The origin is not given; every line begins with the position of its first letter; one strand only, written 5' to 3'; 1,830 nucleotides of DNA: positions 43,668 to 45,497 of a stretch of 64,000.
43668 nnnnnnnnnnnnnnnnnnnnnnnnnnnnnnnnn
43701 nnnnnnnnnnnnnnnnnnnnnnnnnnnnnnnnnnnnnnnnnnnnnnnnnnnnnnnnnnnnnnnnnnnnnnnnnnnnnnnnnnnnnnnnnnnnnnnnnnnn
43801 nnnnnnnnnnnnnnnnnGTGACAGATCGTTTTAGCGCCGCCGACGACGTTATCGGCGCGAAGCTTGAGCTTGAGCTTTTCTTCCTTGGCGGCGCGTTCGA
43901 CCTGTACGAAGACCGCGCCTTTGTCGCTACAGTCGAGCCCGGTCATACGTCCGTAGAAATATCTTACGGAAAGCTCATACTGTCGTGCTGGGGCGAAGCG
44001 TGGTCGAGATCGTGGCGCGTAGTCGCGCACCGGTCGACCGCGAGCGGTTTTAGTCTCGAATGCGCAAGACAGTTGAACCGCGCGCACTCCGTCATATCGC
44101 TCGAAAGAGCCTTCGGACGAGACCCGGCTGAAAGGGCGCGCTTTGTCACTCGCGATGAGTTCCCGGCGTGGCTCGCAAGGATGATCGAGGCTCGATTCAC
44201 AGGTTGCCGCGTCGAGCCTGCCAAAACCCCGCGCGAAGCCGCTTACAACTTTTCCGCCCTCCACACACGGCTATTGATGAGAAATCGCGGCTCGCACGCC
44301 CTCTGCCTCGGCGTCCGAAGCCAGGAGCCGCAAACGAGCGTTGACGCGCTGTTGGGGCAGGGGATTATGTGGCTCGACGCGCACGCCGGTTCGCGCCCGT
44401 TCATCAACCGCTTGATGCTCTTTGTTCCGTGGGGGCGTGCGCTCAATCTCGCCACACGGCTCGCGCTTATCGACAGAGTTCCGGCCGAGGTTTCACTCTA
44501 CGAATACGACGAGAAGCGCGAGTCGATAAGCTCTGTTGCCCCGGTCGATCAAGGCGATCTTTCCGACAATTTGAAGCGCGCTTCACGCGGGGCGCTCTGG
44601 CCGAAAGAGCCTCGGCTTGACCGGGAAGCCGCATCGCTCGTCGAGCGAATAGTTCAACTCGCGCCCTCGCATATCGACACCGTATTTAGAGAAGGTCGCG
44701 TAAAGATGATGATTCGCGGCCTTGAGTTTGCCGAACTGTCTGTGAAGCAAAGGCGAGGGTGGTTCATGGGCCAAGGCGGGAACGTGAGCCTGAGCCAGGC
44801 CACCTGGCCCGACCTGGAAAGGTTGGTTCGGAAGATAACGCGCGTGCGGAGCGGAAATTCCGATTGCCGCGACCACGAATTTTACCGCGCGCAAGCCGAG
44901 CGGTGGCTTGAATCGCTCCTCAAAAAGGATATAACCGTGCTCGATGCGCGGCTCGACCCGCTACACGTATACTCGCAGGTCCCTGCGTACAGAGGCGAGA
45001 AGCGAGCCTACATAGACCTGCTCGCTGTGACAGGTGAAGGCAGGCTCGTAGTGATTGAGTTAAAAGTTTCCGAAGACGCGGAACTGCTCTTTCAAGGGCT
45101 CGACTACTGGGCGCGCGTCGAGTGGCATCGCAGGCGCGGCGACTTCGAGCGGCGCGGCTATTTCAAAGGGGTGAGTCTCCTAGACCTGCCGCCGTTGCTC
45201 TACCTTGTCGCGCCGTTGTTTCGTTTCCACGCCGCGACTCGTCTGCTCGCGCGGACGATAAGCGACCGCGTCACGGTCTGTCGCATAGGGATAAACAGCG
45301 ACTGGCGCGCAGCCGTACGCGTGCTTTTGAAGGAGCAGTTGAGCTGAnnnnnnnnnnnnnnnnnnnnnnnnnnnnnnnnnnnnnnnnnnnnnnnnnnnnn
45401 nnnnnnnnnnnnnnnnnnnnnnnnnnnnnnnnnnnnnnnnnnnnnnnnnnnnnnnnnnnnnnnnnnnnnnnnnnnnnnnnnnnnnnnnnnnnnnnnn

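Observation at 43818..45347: Orphan 509-aa protein with C-terminal PD-(D/E)xK nuclease-like core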

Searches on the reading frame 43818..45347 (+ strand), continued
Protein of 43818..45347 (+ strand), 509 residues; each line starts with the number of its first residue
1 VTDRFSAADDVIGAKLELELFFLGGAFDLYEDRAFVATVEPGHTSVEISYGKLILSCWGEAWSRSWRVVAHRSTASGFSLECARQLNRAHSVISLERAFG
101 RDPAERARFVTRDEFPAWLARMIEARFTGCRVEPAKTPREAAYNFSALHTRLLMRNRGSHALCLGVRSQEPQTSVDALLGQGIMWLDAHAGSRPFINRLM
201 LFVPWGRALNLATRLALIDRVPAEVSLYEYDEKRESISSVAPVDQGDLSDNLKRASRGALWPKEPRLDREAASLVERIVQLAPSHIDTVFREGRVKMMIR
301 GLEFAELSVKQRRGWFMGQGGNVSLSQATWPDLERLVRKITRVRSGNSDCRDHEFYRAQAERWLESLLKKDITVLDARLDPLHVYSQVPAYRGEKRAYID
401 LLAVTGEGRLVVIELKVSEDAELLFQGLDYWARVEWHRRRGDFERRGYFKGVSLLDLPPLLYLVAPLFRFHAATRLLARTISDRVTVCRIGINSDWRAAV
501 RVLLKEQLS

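Call 57: fold_search(model_id=the predicted structure, library=pdb)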
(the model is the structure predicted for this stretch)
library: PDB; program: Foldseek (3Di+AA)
matches with E <= 10: 861; with E <= 0.001: 6
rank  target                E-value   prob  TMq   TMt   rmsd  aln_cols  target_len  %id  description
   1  5csk_B                1.9e-04  0.84  0.16  0.05  23.2       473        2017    9  Crystal structure of yeast acetyl-CoA carboxylase, unbiotinylated (released 2015-10-28)
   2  5cs4_B                2.2e-04  0.89  0.14  0.18  21.4       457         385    7  Crystal structure of domains AC3-AC5 of yeast acetyl-CoA carboxylase (released 2015-10-28)
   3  5csl_B                4.2e-04  0.66  0.14  0.04  24.2       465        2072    9  Crystal structure of the 500 kD yeast acetyl-CoA carboxylase holoenzyme dimer (released 2015-10-28)
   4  5csl_A                4.6e-04  0.69  0.15  0.05  23.4       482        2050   10  Crystal structure of the 500 kD yeast acetyl-CoA carboxylase holoenzyme dimer (released 2015-10-28)
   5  5trc_A                7.9e-04  0.72  0.16  0.18  22.1       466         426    9  Crystal structure of phosphorylated AC3-AC5 domains of yeast acetyl-CoA carboxylase (released 2016-12-07)
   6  5i6i_A                8.4e-04  0.63  0.15  0.06  25.2       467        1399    9  Crystal structure of a dBCCP-variant of Chaetomium thermophilum acetyl-CoA carboxylase (released 2016-04-20)
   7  8xl2_C                1.2e-03  0.69  0.17  0.07  25.4       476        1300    9  Human acetyl-CoA carboxylase 1 filament in complex with acetyl-CoA (ACC1-inact) (released 2024-10-23)
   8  5trc_B                1.4e-03  0.47  0.14  0.17  22.3       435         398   10  Crystal structure of phosphorylated AC3-AC5 domains of yeast acetyl-CoA carboxylase (released 2016-12-07)
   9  5i6h_A                1.4e-03  0.54  0.14  0.06  25.8       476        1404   10  Crystal structure of CD-CT domains of Chaetomium thermophilum acetyl-CoA carboxylase (released 2016-04-20)
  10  6g2h_D                1.5e-03  0.63  0.17  0.06  24.5       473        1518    8  Filament of acetyl-CoA carboxylase and BRCT domains of BRCA1 (ACC-BRCT) core at 4.6 A resolution (released 2018-06-13)
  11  5gkj_B                1.9e-03  0.96  0.13  0.27  18.1       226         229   12  Structure of EndoMS in apo form (released 2016-11-02)
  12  5i6g_A                2.2e-03  0.57  0.15  0.08  24.9       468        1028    9  Crystal structure of C-terminal variant 2 of Chaetomium thermophilum acetyl-CoA carboxylase (released 2016-04-20)
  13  5csa_A                2.7e-03  0.54  0.15  0.10  21.3       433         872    9  Crystal structure of domains BT-BCCP-AC1-AC5 of yeast acetyl-CoA carboxylase (released 2015-10-28)
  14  5i6f_A                3.4e-03  0.41  0.14  0.08  24.9       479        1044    9  Crystal structure of C-terminal variant 1 of Chaetomium thermophilum acetyl-CoA carboxylase (released 2016-04-20)
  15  7lre_A                3.4e-03  0.28  0.15  0.15  30.2       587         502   10  Cryo-EM of the SLFN12-PDE3A complex: SLFN12 body refinement (released 2021-06-09)
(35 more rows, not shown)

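Call 65: list_cluster_members(proteins=[P0130, P0137, P0150, P0171, P0178, P0203, P0244, P0258, P0268, P0270])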
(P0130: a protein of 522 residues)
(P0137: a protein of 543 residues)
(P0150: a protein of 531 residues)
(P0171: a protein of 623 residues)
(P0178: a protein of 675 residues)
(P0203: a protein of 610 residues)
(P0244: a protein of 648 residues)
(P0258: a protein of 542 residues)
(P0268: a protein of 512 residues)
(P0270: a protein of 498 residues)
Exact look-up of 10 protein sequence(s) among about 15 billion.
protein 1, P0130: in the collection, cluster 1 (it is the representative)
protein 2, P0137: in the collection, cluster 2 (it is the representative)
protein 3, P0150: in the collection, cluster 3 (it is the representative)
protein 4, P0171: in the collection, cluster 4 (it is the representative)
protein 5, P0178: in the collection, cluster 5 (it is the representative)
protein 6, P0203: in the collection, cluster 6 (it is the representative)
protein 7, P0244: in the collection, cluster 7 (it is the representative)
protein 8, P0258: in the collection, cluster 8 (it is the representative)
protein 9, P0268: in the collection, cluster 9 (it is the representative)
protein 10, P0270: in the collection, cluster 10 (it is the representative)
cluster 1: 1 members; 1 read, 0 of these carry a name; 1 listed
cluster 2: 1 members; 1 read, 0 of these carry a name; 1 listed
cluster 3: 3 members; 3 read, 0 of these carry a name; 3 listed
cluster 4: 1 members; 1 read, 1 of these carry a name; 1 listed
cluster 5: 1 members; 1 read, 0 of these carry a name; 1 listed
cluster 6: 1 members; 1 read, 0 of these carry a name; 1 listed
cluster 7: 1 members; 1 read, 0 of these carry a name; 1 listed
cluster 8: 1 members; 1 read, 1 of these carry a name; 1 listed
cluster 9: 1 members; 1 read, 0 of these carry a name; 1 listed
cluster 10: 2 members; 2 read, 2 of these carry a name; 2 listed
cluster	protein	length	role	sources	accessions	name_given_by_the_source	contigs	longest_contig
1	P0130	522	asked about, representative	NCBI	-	-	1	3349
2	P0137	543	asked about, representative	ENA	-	-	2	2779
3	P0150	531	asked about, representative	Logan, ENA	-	-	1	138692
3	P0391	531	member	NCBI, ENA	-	-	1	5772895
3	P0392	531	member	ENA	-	-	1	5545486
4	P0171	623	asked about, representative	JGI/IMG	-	hypothetical protein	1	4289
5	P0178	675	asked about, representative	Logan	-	-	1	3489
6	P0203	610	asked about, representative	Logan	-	-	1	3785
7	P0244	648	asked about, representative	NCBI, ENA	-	-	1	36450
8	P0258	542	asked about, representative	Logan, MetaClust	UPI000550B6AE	status=active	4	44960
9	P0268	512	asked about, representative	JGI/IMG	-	-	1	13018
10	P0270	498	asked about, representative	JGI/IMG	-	hypothetical protein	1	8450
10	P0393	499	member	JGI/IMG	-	hypothetical protein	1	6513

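Call 71: find_encoding_contigs(protein=P0391, flank=8000, max_places=3)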
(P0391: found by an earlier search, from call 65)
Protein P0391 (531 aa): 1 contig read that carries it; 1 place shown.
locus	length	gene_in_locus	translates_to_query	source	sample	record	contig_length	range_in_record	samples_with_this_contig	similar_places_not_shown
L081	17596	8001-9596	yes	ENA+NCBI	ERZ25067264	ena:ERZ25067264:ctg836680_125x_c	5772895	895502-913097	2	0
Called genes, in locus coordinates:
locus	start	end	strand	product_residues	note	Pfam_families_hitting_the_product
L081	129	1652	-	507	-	PF01841:Transglut_core (faint)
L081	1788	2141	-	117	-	-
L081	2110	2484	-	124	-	-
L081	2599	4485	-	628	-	PF17210:SdrD_B (faint), PF09430:EMC7_beta-sandw (faint), PF13620:CarboxypepD_reg (weak), PF13715:CarbopepD_reg_2 (faint), PF17802:SpaA (faint), PF22904:NOMO1-like_2nd (faint), PF13620:CarboxypepD_reg (weak), PF13620:CarboxypepD_reg, +3 more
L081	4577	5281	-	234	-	PF09837:DUF2064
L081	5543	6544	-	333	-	PF01261:AP_endonuc_2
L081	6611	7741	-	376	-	PF01408:GFO_IDH_MocA, PF22725:GFO_IDH_MocA_C3, PF02894:GFO_IDH_MocA_C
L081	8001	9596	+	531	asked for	-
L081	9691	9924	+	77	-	PF09360:zf-CDGSH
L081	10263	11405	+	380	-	PF00155:Aminotran_1_2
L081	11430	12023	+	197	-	PF00475:IGPD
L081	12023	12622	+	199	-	PF00117:GATase, PF07722:Peptidase_C26 (faint)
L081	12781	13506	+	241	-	PF00977:His_biosynth, PF01207:Dus (faint)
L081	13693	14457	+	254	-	PF00977:His_biosynth, PF05690:ThiG (faint), PF01207:Dus (faint), PF02581:TMP-TENI (faint), PF03060:NMO (faint), PF04309:G3P_antiterm (faint)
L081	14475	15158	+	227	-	PF01502:PRA-CH, PF01503:PRA-PH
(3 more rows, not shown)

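Call 72: find_encoding_contigs(protein=P0045, flank=8000, max_places=3)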
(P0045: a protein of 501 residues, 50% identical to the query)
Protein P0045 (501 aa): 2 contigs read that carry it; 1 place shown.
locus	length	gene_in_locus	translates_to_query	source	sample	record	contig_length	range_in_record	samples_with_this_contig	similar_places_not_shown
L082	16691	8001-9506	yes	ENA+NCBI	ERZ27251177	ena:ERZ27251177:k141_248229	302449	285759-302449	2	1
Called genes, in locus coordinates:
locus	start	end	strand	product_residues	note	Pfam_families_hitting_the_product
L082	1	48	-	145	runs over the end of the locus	PF23991:DUF7310 (faint)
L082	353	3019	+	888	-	PF00133:tRNA-synt_1, PF09334:tRNA-synt_1g (faint), PF00133:tRNA-synt_1, PF08264:Anticodon_1, PF10458:Val_tRNA-synt_C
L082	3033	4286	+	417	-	PF12698:ABC2_membrane_3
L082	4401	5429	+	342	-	PF21016:RlmN_N, PF04055:Radical_SAM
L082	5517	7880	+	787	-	-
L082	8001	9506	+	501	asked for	-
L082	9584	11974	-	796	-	-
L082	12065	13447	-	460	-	PF27533:CapK_C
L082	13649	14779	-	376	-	PF13692:Glyco_trans_1_4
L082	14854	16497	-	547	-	PF13439:Glyco_transf_4, PF13579:Glyco_trans_4_4, PF00534:Glycos_transf_1, PF13692:Glyco_trans_1_4, PF13524:Glyco_trans_1_2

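Call 73: search_protein_families(library=pfam, proteins=[P0171, P0178, P0179, P0192, P0203, P0214, P0216, P0231, P0244, P0227], max_evalue=0.01)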
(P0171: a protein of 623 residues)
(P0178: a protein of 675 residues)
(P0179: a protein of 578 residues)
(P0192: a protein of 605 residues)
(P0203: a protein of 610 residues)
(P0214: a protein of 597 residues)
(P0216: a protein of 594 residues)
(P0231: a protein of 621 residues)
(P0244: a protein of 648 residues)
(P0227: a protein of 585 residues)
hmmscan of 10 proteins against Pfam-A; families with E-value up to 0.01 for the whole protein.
P0171 (623 aa): 0 families

P0178 (675 aa): 0 families

P0179 (578 aa): 0 families

P0192 (605 aa): 0 families

P0203 (610 aa): 0 families

P0214 (597 aa): 0 families

P0216 (594 aa): 0 families

P0231 (621 aa): 0 families

P0244 (648 aa): 0 families

P0227 (585 aa): 0 families

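Call 85: find_homologous_proteins(query=P0270, max_evalue=0.001)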
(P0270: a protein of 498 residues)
Query P0270 (498 aa): 2395 proteins with E <= 0.001 among 8000 candidates; the best 120 are listed.
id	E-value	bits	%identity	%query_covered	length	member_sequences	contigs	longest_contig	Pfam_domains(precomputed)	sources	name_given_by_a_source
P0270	0.0e+0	1087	100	100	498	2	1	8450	-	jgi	jgi:hypothetical protein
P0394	2.9e-221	754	70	99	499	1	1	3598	-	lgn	-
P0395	3.1e-221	754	71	100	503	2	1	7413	-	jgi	jgi:hypothetical protein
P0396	5.2e-221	753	69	100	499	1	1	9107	-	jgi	jgi:hypothetical protein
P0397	1.7e-218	745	69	100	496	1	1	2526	-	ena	-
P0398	8.1e-216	736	69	99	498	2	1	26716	-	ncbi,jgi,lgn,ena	ncbi:MAG TPA: hypothetical protein VF721_03375 [Pyrinomonadaceae bacterium]|jgi:hypothetical protein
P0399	3.6e-213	727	68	100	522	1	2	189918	-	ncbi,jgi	jgi:hypothetical protein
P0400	1.1e-212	726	69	100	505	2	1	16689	-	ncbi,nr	ncbi:MAG: hypothetical protein M3384_08880 [Acidobacteriota bacterium]|nr:hypothetical protein [Acid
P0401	1.1e-211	722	69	99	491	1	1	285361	-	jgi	jgi:hypothetical protein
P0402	2.2e-211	721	67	99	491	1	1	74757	-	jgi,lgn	jgi:hypothetical protein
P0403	2.2e-208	711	68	99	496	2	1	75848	-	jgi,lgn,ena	jgi:hypothetical protein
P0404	2.5e-208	711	68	100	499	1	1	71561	-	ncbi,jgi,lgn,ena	ncbi:MAG TPA: hypothetical protein VF599_09170 [Pyrinomonadaceae bacterium]|jgi:hypothetical protein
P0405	4.7e-206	704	65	99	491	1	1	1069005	-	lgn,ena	-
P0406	2.4e-205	701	66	99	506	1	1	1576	-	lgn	-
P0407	4.7e-204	697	66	99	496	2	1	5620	-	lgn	-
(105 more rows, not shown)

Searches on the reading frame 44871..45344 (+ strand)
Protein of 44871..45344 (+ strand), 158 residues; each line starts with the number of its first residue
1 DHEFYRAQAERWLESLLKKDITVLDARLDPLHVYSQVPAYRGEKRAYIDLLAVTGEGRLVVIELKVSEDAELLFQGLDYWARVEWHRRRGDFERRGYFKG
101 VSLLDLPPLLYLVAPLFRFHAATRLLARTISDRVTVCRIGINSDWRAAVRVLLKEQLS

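Call 82: search_dna_similar(query=window:44871-45344:+, collection=phages, mode=protein, max_evalue=0.01, max_rows=10)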
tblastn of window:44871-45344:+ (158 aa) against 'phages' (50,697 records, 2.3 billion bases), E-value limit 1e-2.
No match.
